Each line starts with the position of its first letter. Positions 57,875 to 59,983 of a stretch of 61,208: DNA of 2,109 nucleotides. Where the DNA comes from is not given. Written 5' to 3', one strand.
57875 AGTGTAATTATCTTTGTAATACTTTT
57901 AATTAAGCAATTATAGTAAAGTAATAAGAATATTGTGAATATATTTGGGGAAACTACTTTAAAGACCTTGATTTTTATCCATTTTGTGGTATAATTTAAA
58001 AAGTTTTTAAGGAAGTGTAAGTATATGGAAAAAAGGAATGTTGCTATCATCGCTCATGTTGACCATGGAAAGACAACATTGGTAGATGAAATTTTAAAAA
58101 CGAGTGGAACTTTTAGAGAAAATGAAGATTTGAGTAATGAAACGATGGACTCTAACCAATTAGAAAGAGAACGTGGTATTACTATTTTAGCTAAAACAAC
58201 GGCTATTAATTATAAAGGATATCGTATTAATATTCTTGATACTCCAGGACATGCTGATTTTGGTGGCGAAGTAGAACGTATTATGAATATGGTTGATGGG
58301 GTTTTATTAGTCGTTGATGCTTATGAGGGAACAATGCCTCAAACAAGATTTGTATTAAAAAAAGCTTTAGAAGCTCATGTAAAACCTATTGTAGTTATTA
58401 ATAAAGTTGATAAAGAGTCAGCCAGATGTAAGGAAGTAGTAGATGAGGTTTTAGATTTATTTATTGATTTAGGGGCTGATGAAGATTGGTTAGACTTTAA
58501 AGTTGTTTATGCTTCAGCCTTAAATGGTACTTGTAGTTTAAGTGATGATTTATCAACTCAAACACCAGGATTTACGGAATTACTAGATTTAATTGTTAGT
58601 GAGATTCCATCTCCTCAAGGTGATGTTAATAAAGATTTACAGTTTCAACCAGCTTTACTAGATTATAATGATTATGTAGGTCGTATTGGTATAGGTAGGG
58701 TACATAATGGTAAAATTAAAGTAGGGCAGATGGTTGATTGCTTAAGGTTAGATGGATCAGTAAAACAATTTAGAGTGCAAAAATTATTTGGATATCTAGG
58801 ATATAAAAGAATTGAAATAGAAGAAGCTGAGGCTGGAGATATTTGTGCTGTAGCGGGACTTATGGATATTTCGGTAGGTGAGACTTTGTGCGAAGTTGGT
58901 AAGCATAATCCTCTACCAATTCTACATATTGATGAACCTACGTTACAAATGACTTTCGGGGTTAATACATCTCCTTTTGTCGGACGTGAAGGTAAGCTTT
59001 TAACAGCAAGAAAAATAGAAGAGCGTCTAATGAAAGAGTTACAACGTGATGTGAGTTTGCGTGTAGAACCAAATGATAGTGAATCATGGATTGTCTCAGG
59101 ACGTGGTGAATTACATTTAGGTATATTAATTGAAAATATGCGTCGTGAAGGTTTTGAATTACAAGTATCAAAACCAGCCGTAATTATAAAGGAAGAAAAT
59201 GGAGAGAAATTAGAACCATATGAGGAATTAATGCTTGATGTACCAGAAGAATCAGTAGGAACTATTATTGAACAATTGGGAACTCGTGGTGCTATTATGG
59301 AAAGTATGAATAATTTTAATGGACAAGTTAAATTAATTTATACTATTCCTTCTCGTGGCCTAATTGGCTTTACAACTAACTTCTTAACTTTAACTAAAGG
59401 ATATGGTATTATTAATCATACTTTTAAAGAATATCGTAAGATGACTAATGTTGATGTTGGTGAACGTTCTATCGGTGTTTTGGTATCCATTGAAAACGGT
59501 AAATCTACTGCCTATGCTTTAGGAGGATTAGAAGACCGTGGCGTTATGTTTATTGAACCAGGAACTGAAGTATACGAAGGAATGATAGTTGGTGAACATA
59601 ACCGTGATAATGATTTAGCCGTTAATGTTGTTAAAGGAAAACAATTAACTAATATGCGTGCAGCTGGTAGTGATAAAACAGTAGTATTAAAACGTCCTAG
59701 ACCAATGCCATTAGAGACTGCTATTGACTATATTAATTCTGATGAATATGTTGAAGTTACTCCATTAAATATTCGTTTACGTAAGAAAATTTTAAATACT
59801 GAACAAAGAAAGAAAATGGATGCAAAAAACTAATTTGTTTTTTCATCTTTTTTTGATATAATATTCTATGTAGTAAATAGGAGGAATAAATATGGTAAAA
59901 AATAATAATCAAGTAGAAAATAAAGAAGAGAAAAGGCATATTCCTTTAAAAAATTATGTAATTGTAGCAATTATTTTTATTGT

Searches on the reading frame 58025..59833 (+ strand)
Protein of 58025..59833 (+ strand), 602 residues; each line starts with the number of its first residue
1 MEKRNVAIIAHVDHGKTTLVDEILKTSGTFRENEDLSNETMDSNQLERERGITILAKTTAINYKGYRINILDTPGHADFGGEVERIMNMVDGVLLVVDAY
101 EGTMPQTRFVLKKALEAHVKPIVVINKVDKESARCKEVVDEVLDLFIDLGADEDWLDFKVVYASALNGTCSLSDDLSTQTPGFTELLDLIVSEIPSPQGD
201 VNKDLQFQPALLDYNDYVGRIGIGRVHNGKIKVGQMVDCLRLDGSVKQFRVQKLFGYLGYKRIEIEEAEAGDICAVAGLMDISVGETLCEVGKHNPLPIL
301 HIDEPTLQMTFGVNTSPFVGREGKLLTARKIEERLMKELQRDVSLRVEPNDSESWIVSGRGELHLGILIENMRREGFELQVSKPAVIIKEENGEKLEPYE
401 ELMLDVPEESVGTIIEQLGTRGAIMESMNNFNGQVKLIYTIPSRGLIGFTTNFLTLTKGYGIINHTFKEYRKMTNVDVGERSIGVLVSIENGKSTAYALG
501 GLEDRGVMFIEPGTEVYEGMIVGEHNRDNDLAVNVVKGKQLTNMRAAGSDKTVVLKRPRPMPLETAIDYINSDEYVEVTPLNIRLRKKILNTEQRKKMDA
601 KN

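Call 30: search_protein_families(library=pfam, proteins=[window:58025-59833:+], max_evalue=0.00001)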
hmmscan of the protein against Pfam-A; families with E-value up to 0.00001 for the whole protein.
window:58025-59833:+ (602 aa): 7 families
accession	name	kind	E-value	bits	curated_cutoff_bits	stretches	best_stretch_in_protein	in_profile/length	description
PF00009.33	GTP_EFTU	-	6.2e-57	192.7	26.5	1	3-196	3-188/188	Elongation factor Tu GTP binding domain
PF21018.2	BipA_C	-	2.9e-47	159.4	23.8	1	484-591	2-109/110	TypA/BipA C-terminal domain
PF00679.30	EFG_C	-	1.9e-21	76.3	27.9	1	395-476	2-84/89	Elongation factor G C-terminus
PF03144.31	GTP_EFTU_D2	-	2.1e-13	50.9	30.3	1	219-289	1-73/73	Elongation factor Tu domain 2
PF22042.2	EF-G_D2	-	1.7e-10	41.3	27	1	214-291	11-84/84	Elongation factor G domain 2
PF14492.12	EFG_III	-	4.4e-07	30.3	27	1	329-381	19-73/75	Elongation Factor G, domain III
PF01926.29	MMR_HSR1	-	5.1e-07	30.2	21.9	1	6-127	2-113/113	50S ribosome-binding GTPase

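Call 34: search_protein_families(library=pfam, proteins=[L060:4934-5956:+], max_evalue=0.0001)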
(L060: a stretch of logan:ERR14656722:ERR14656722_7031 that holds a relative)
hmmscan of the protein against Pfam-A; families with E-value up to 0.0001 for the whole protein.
L060:4934-5956:+ (340 aa): 1 family
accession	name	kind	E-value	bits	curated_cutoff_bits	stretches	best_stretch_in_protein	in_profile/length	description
PF01757.29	Acyl_transf_3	-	3.4e-28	99.1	31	1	7-324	2-324/326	Acyltransferase domain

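Call 42: find_homologous_proteins(query=window:58025-59833:+, max_evalue=1e-100)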
Query window:58025-59833:+ (602 aa): 8000 proteins with E <= 1e-100 among 8000 candidates; the best 120 are listed.
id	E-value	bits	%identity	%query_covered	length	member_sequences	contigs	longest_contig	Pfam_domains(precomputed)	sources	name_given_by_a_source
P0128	0.0e+0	1340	100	100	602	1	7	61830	PF21018.3,PF01926.30,PF00679.31,PF14492.13,PF00009.34,PF03144.32,PF22042.3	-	-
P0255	0.0e+0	1331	100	100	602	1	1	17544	PF21018.3,PF01926.30,PF00679.31,PF14492.13,PF00009.34,PF03144.32,PF22042.3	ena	-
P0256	0.0e+0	1299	96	100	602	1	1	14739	PF21018.3,PF01926.30,PF00679.31,PF14492.13,PF00009.34,PF03144.32,PF22042.3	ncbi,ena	-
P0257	0.0e+0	1280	95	100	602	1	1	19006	PF21018.3,PF01926.30,PF00679.31,PF14492.13,PF00009.34,PF03144.32,PF22042.3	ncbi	-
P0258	0.0e+0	1241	92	100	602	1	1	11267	PF21018.3,PF01926.30,PF00679.31,PF14492.13,PF00009.34,PF03144.32,PF22042.3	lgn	-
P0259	0.0e+0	1240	91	100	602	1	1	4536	PF21018.3,PF01926.30,PF00679.31,PF14492.13,PF00009.34,PF03144.32,PF22042.3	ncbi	-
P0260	0.0e+0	1238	91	100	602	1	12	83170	PF21018.3,PF01926.30,PF00679.31,PF14492.13,PF00009.34,PF03144.32,PF22042.3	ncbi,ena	-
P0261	0.0e+0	1238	92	100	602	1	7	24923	PF21018.3,PF01926.30,PF00679.31,PF14492.13,PF00009.34,PF03144.32,PF22042.3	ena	-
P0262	0.0e+0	1238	92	100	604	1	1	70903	PF21018.3,PF01926.30,PF00679.31,PF14492.13,PF00009.34,PF03144.32,PF22042.3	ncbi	-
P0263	0.0e+0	1237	91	100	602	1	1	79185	PF21018.3,PF01926.30,PF00679.31,PF14492.13,PF00009.34,PF03144.32,PF22042.3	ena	-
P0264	0.0e+0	1237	91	100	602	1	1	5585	PF21018.3,PF01926.30,PF00679.31,PF14492.13,PF00009.34,PF03144.32,PF22042.3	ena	-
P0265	0.0e+0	1237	92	100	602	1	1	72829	PF21018.3,PF01926.30,PF00679.31,PF14492.13,PF00009.34,PF03144.32,PF22042.3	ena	-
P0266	0.0e+0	1237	91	100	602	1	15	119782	PF21018.3,PF01926.30,PF00679.31,PF14492.13,PF00009.34,PF03144.32,PF22042.3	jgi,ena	-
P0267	0.0e+0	1236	91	100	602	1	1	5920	PF21018.3,PF01926.30,PF00679.31,PF14492.13,PF00009.34,PF03144.32,PF22042.3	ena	-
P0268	0.0e+0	1236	91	100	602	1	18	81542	PF21018.3,PF01926.30,PF00679.31,PF14492.13,PF00009.34,PF03144.32,PF22042.3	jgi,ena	-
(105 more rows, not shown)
